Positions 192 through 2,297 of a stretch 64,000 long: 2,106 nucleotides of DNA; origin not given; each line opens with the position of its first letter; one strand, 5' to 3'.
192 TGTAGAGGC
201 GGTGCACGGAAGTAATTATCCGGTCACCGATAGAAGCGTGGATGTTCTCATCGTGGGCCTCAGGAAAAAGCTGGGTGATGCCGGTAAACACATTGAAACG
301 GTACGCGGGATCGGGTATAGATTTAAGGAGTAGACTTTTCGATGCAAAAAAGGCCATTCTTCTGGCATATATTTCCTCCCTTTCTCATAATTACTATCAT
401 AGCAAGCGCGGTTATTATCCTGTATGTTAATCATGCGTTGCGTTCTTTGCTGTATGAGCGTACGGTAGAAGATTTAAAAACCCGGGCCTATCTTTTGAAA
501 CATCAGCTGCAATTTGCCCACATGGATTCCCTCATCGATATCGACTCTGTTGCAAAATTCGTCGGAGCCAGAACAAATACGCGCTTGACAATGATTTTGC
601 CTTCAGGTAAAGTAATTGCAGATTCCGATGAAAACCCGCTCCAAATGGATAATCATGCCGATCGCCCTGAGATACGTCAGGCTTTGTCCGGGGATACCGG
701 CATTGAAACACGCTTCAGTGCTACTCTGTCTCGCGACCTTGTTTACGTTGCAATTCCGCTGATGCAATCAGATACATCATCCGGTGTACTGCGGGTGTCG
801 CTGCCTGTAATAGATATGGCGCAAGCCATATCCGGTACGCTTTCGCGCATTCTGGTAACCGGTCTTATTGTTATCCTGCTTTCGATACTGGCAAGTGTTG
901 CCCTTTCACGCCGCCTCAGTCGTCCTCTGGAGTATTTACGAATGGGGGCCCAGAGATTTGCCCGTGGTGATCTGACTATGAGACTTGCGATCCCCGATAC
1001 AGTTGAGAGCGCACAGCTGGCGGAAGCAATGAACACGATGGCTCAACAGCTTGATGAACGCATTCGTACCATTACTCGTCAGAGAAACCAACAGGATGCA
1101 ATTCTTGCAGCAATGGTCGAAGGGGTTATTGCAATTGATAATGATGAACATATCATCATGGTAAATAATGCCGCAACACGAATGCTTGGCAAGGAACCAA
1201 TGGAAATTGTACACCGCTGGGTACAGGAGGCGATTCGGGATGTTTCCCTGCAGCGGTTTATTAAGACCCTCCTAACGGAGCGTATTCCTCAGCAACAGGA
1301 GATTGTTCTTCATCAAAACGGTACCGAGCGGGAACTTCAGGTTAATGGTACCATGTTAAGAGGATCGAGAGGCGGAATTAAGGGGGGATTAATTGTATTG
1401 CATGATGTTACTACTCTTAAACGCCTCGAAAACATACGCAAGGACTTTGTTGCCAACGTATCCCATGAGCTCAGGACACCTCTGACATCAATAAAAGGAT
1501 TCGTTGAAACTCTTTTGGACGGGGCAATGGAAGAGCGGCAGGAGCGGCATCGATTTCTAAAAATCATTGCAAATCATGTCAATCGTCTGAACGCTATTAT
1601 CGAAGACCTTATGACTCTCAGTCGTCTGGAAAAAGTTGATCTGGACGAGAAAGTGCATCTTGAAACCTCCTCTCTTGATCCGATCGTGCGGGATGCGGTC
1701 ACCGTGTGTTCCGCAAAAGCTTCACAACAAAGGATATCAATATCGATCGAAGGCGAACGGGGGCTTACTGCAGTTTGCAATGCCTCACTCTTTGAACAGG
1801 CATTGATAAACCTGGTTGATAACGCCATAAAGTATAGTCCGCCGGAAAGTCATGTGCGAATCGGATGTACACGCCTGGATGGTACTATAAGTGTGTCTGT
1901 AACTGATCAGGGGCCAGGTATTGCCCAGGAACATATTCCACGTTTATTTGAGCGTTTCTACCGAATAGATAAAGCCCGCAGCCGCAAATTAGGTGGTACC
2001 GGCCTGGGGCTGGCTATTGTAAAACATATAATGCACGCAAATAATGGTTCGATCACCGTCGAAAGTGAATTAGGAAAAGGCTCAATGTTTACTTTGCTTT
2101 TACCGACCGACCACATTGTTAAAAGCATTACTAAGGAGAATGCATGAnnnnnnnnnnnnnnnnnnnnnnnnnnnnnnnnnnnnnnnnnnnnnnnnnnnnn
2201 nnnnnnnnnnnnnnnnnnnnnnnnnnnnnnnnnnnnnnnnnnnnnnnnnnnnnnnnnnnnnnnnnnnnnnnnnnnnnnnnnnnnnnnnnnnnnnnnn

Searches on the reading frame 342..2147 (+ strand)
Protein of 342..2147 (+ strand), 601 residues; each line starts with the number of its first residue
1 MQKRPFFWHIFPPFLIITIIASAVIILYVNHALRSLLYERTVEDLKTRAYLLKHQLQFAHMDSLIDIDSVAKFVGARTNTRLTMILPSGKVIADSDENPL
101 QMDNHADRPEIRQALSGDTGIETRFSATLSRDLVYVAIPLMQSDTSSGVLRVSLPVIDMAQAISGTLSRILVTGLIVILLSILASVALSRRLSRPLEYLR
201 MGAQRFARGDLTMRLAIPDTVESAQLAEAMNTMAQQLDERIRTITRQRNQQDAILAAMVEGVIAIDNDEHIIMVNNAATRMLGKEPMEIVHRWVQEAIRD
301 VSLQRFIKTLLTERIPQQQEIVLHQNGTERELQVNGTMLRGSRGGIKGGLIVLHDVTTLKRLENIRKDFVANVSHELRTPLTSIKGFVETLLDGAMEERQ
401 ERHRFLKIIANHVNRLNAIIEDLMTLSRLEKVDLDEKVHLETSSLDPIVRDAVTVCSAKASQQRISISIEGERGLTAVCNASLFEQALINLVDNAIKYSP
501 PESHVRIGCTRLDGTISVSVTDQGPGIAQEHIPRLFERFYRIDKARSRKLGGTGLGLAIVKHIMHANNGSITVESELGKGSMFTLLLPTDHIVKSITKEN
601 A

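Call 82: find_encoding_contigs(protein=window:342-2147:+, flank=10000, max_places=6)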
Protein window:342-2147:+ (601 aa): 4 contigs read that carry it; 4 places shown.
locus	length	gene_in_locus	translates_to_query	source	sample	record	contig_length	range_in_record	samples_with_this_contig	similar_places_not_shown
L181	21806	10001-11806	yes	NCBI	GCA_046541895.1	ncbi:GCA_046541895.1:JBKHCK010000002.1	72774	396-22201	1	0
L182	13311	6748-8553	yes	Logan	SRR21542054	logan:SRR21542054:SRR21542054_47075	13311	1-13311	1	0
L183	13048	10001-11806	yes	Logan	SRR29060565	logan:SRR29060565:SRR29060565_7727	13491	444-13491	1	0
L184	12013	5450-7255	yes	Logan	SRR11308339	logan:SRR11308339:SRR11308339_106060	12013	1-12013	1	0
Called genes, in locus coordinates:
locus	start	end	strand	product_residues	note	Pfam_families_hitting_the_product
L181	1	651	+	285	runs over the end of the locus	PF11932:DUF3450 (faint)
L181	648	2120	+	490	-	PF01618:MotA_ExbB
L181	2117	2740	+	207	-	PF01618:MotA_ExbB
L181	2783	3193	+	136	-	PF02472:ExbD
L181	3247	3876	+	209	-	PF03544:TonB_C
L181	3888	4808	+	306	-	-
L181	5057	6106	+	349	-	PF01547:SBP_bac_1, PF12849:PBP_like_2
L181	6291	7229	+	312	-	-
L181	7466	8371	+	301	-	PF00528:BPD_transp_1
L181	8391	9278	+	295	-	PF00528:BPD_transp_1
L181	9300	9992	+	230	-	PF00072:Response_reg, PF23198:PDE8A_N (weak), PF00486:Trans_reg_C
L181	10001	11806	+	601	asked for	PF00672:HAMP, PF00989:PAS, PF08448:PAS_4, PF13188:PAS_8 (weak), PF13426:PAS_9, PF00512:HisKA, PF02518:HATPase_c, PF13581:HATPase_c_2 (faint)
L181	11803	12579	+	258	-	PF00005:ABC_tran, PF02463:SMC_N, PF13304:AAA_21 (weak)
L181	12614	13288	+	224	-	PF01895:PhoU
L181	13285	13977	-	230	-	PF00117:GATase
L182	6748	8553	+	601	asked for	PF00672:HAMP, PF00989:PAS, PF08448:PAS_4, PF13188:PAS_8 (weak), PF13426:PAS_9, PF00512:HisKA, PF02518:HATPase_c, PF13581:HATPase_c_2 (faint)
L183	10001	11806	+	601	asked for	PF00672:HAMP, PF00989:PAS, PF08448:PAS_4, PF13188:PAS_8 (weak), PF13426:PAS_9, PF00512:HisKA, PF02518:HATPase_c, PF13581:HATPase_c_2 (faint)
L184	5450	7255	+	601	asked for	PF00672:HAMP, PF00989:PAS, PF08448:PAS_4, PF13188:PAS_8 (weak), PF13426:PAS_9, PF00512:HisKA, PF02518:HATPase_c, PF13581:HATPase_c_2 (faint)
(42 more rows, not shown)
